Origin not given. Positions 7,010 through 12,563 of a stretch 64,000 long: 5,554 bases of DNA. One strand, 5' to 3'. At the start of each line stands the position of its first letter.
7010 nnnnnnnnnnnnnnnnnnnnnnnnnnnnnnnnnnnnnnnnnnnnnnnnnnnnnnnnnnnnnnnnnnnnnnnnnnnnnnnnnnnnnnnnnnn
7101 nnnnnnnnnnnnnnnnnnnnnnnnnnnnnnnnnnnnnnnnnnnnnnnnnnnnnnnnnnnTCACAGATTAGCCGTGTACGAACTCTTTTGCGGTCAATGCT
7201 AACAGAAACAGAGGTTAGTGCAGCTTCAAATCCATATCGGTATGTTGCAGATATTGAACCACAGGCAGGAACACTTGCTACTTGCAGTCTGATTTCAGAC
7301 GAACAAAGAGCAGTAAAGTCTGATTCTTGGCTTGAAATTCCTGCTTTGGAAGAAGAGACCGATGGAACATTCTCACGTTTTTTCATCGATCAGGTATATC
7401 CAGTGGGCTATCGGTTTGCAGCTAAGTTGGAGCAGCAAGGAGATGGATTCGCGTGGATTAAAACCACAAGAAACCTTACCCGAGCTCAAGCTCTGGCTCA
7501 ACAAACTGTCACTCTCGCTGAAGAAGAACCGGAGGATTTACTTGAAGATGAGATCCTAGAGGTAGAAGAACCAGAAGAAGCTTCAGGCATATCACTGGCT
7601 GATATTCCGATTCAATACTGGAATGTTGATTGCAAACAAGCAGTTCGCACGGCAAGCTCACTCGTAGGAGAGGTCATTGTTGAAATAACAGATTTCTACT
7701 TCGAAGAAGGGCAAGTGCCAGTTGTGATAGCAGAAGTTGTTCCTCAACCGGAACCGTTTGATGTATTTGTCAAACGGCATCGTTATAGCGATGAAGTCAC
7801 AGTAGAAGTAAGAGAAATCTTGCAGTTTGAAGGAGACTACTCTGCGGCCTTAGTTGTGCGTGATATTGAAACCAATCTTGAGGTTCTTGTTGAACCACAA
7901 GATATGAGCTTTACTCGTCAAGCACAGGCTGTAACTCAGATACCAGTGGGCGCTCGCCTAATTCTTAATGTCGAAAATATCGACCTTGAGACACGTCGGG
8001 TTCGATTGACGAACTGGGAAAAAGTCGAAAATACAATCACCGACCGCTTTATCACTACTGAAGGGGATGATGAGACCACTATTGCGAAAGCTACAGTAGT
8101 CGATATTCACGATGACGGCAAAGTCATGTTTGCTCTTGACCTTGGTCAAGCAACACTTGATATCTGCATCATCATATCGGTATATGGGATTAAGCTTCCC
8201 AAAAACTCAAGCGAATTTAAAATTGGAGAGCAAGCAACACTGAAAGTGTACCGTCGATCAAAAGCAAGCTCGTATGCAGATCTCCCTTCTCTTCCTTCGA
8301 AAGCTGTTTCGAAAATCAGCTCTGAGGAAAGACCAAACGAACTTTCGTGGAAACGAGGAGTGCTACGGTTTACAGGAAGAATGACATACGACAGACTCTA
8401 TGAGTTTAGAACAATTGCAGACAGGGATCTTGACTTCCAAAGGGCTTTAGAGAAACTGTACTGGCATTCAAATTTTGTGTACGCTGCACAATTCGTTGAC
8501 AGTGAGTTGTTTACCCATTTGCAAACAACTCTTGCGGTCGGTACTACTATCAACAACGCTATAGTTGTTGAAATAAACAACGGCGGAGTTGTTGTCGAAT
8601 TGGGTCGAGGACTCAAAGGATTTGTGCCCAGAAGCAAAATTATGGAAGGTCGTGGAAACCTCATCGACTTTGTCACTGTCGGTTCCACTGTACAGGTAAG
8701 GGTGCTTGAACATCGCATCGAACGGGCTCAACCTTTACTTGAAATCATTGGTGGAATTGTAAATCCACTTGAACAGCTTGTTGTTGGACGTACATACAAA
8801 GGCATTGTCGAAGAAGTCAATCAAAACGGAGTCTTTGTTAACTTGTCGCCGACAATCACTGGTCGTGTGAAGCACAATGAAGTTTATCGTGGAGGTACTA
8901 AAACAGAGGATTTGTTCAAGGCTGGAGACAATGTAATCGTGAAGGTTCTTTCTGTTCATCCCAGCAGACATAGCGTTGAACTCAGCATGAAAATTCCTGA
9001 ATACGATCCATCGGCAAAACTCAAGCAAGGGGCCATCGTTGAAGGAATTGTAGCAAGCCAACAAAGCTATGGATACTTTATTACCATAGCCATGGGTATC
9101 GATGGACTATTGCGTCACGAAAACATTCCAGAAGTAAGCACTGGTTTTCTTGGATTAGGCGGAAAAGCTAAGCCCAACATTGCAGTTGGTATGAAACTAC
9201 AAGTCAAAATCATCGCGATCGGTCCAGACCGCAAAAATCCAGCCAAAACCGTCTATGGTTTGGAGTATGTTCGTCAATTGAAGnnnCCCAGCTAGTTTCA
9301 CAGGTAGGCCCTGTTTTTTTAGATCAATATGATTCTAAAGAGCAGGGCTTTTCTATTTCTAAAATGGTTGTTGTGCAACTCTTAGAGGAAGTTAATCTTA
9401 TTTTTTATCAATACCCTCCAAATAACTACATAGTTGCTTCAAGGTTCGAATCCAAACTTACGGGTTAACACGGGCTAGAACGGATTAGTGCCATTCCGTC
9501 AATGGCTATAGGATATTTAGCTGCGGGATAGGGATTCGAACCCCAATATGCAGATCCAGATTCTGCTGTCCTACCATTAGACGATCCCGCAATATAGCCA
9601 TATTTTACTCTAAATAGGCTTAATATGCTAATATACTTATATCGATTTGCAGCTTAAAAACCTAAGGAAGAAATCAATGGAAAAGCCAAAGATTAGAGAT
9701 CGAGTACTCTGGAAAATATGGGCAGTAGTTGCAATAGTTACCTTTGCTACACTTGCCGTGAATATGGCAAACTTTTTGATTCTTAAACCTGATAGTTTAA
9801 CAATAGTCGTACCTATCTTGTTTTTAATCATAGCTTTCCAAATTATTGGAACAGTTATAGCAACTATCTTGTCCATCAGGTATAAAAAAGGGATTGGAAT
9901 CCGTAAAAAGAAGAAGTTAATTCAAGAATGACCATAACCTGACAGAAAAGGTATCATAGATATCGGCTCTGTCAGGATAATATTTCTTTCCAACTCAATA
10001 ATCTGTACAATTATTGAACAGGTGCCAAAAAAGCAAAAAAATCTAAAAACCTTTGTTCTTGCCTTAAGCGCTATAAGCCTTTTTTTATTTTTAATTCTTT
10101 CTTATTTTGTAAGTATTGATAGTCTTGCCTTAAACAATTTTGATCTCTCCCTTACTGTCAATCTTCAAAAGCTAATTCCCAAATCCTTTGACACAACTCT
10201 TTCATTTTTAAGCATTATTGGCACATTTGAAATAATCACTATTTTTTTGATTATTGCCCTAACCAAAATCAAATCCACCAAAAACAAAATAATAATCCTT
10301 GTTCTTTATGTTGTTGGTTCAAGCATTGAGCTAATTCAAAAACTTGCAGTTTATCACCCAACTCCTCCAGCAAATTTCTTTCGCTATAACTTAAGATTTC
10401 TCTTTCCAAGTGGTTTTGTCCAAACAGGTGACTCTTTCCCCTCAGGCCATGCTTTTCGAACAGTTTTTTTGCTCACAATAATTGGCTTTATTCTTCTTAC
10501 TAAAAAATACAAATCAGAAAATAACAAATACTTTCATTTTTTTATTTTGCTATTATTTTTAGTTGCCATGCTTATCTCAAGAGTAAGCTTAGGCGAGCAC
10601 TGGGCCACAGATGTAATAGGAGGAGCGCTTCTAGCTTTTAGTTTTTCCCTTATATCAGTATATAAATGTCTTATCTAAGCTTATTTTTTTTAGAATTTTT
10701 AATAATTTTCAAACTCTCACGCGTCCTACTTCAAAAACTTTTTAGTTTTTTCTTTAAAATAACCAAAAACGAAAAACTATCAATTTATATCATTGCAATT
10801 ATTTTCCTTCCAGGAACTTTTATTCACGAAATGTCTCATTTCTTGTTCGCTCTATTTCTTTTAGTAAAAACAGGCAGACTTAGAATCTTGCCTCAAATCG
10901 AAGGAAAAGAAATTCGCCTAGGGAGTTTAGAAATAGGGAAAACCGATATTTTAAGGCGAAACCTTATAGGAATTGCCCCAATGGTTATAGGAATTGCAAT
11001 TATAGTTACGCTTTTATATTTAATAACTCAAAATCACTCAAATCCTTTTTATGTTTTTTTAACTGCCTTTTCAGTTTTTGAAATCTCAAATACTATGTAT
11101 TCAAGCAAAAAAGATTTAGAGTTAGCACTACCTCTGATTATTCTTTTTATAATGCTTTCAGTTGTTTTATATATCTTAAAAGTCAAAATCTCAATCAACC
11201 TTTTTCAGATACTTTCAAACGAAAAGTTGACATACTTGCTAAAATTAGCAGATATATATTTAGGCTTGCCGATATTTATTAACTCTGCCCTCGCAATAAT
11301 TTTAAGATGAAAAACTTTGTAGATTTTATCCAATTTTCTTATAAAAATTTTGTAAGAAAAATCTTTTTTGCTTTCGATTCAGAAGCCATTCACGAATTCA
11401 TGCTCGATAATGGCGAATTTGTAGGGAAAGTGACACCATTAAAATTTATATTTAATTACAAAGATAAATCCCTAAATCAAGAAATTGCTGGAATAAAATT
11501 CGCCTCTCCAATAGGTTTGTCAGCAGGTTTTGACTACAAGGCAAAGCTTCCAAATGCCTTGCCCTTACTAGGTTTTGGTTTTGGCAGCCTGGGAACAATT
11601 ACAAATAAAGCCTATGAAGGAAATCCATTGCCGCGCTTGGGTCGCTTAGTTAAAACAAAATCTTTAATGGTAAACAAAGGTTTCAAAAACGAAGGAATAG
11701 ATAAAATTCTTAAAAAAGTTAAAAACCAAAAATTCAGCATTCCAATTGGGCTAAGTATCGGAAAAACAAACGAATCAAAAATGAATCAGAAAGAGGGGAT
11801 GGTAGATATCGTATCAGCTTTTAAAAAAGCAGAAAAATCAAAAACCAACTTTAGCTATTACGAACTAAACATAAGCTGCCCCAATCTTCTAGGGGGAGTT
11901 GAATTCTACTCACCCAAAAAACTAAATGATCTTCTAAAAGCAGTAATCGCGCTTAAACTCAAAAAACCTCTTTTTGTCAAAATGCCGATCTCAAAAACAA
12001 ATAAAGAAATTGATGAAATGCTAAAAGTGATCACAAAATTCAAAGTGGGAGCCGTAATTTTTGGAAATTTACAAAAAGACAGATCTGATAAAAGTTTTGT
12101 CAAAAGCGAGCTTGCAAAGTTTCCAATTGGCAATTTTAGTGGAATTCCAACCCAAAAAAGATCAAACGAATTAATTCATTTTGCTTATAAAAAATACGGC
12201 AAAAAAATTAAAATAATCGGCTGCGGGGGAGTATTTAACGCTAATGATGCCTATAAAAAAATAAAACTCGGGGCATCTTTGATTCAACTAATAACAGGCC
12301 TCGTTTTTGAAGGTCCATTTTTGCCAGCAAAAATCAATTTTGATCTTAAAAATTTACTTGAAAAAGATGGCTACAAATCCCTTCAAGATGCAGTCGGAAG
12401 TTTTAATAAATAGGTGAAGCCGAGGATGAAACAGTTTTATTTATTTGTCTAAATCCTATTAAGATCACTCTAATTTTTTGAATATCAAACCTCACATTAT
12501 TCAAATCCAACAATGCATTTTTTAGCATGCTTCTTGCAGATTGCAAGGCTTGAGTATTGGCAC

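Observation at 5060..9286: Unusual helicase architecture: Zn-ribbon + DEAH/HA2 core + acidic linker + tandem S1 domains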

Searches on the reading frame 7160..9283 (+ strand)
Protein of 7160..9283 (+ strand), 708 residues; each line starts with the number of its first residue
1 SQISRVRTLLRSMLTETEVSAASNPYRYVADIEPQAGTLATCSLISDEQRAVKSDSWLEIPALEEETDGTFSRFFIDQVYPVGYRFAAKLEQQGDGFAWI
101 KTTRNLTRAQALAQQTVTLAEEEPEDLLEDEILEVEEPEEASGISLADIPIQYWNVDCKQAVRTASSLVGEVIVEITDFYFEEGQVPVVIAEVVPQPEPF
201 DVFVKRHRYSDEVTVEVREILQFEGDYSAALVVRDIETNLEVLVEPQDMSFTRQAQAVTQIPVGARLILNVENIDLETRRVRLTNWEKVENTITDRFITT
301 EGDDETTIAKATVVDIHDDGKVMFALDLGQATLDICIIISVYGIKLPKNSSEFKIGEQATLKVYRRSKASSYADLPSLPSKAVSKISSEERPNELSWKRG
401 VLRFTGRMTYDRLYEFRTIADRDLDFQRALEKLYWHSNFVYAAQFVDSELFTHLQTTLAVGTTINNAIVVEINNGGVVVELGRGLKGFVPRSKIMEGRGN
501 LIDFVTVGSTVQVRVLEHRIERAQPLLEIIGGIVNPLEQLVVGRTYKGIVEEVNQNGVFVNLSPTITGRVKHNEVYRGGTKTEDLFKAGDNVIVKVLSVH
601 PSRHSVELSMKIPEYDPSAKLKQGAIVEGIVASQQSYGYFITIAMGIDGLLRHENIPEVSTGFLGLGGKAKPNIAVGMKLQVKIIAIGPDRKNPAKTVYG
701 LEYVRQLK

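Call 38: predict_structure(alignment_id=A3)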
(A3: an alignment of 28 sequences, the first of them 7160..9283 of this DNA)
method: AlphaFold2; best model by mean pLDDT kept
length: 708 residues; sequences in the alignment: 28
mean_pLDDT: 78.6   pTM: 0.52
mean pLDDT of the five models: 78.6, 77.4, 77.1, 76.5, 74.3
residues with pLDDT >= 90: 226; 70-90: 334; 50-70: 56; < 50: 92
segments of 3 or more residues with pLDDT < 50: 1-21, 39-67, 109-148
pLDDT, mean of each block of 10 residues (from residue 1): 41 44 52 58 37 40 47 74 84 81 69 37 32 38 47 73 78 87 82 87 90 94 78 93 93 91 94 87 93 81 79 90 90 88 89 92 88 93 91 93 93 90 88 93 83 72 85 88 83 74 81 81 81 79 91 90 86 82 86 90 83 81 89 89 86 83 63 86 88 80 87
secondary structure, 60 per line:
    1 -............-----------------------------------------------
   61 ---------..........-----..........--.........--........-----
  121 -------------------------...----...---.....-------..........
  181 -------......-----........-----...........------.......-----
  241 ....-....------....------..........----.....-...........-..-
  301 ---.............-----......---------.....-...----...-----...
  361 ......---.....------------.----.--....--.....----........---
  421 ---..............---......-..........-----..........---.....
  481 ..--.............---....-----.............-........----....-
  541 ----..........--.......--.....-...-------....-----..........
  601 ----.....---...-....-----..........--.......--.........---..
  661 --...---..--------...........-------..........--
elements in order (helices of 4 or more, strands of 3 or more residues): H2-13 H70-79 E85-94 E97-105 H108-115 E159-163 E171-180 E188-193 H199-206 E212-222 E229-235 E241-244 H246-249 H256-259 E266-275 E280-284 H286-296 E304-316 E322-327 E337-341 E358-366 E370-374 E395-398 E401-405 H410-417 H424-437 E441-446 H448-457 E463-472 E476-482 E485-490 H501-504 E510-519 E524-531 H536-539 E545-554 E557-563 E566-570 H582-585 E591-600 E605-609 H617-620 E626-635 E638-644 E647-652 E679-689 E697-706

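Call 43: fold_search(model_id=the predicted structure, library=pdb)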
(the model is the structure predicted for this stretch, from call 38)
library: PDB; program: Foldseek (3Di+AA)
matches with E <= 10: 1459; with E <= 0.001: 55
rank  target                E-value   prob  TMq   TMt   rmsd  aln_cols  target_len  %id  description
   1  9gut_B                6.9e-23  1.00  0.25  0.31  20.2       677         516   16  30S mRNA delivery complex (bS1 resolved) (released 2024-11-20)
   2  9guv_B                2.4e-12  1.00  0.17  0.29  13.7       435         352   16  30S mRNA delivery complex (closed-head) (released 2024-11-20)
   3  7a05_MODEL_1_A        2.5e-10  1.00  0.17  0.55   6.9       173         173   22  NMR structure of D3-D4 domains of Vibrio vulnificus ribosomal protein S1 (released 2021-06-23)
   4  9gux_B                2.6e-10  1.00  0.19  0.35   9.8       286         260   20  30S-TEC (TEC in expressome position) Inactive state 1 (released 2024-11-20)
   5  3go5                  3.3e-10  1.00  0.12  0.22  14.5       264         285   17  Crystal structure of a multidomain protein with nucleic acid binding domains (sp_0946) from streptococcus pneumoniae tig (released 2009-04-07)
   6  6h4n_y                5.6e-10  1.00  0.17  0.30  21.9       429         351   16  Structure of a hibernating 100S ribosome reveals an inactive conformation of the ribosomal protein S1 - 70S Hibernatin (released 2018-09-05)
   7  6vu3_H                5.9e-09  1.00  0.13  0.29  21.4       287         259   19  Cryo-EM structure of Escherichia coli transcription-translation complex A (TTC-A) containing mRNA with a 12 nt long sp (released 2020-09-02)
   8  9tvu_a                2.5e-08  1.00  0.15  0.36   7.7       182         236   20  Structure of the Chlamydomonas reinhardtii chlororibosome (released 2026-02-18)
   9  9guq_B                2.3e-07  1.00  0.13  0.38   9.2       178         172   17  30S PIC (Pre-Initiation complex) (released 2024-11-20)
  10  8peg_Z                2.9e-07  1.00  0.14  0.39   8.7       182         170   20  Escherichia coli paused disome complex (queueing 70S non-rotated closed PRE state) (released 2024-03-06)
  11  8wi7_b                9.6e-07  1.00  0.16  0.60   4.6       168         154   18  Cryo- EM structure of Mycobacterium smegmatis 70S ribosome, bS1 and RafH. (released 2024-02-28)
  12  8a22_Ba               1.0e-06  1.00  0.11  0.28  14.8       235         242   14  Structure of the mitochondrial ribosome from Polytomella magna (released 2022-11-16)
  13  5xgu_B                2.1e-06  0.97  0.09  0.10  33.3       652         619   10  Escherichia coli. RNase R (released 2017-10-18)
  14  5xgu_A                2.7e-06  0.90  0.10  0.10  36.6       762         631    9  Escherichia coli. RNase R (released 2017-10-18)
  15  7dic_A                3.2e-06  0.90  0.09  0.10  37.5       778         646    9  Mycoplasma genitalium RNase R in complex with single-stranded RNA (released 2021-03-17)
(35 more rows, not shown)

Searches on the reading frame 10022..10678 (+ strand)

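Call 9: search_protein_families(library=pfam, proteins=[window:10022-10678:+], max_evalue=0.001)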
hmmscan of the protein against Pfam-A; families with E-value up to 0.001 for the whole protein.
window:10022-10678:+ (218 aa): 2 families
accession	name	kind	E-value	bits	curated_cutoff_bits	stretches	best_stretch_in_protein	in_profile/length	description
PF01569.27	PAP2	-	1.2e-14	54.6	27.2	1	130-213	47-122/130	PAP2 superfamily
PF14378.12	PAP2_3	-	3.1e-07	30.8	27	1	122-206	110-185/190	PAP2 superfamily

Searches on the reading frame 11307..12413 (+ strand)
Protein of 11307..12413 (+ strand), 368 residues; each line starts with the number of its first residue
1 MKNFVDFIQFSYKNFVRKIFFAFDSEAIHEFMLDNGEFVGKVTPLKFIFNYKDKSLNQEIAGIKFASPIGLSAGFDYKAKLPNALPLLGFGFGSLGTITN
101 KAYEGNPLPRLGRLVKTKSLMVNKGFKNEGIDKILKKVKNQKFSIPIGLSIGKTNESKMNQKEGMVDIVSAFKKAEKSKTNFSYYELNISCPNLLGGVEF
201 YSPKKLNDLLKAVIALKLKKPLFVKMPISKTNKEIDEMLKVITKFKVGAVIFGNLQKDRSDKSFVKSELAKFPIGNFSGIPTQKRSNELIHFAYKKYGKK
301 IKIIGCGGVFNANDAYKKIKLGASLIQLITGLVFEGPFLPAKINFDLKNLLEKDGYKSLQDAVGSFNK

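Call 9: search_protein_families(library=pfam, proteins=[window:11307-12413:+], max_evalue=0.001)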
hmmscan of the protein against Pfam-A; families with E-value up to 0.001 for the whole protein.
window:11307-12413:+ (368 aa): 1 family
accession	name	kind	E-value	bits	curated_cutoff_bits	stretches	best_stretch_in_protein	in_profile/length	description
PF01180.27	DHO_dh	-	1.8e-50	172.2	27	1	56-351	2-291/291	Dihydroorotate dehydrogenase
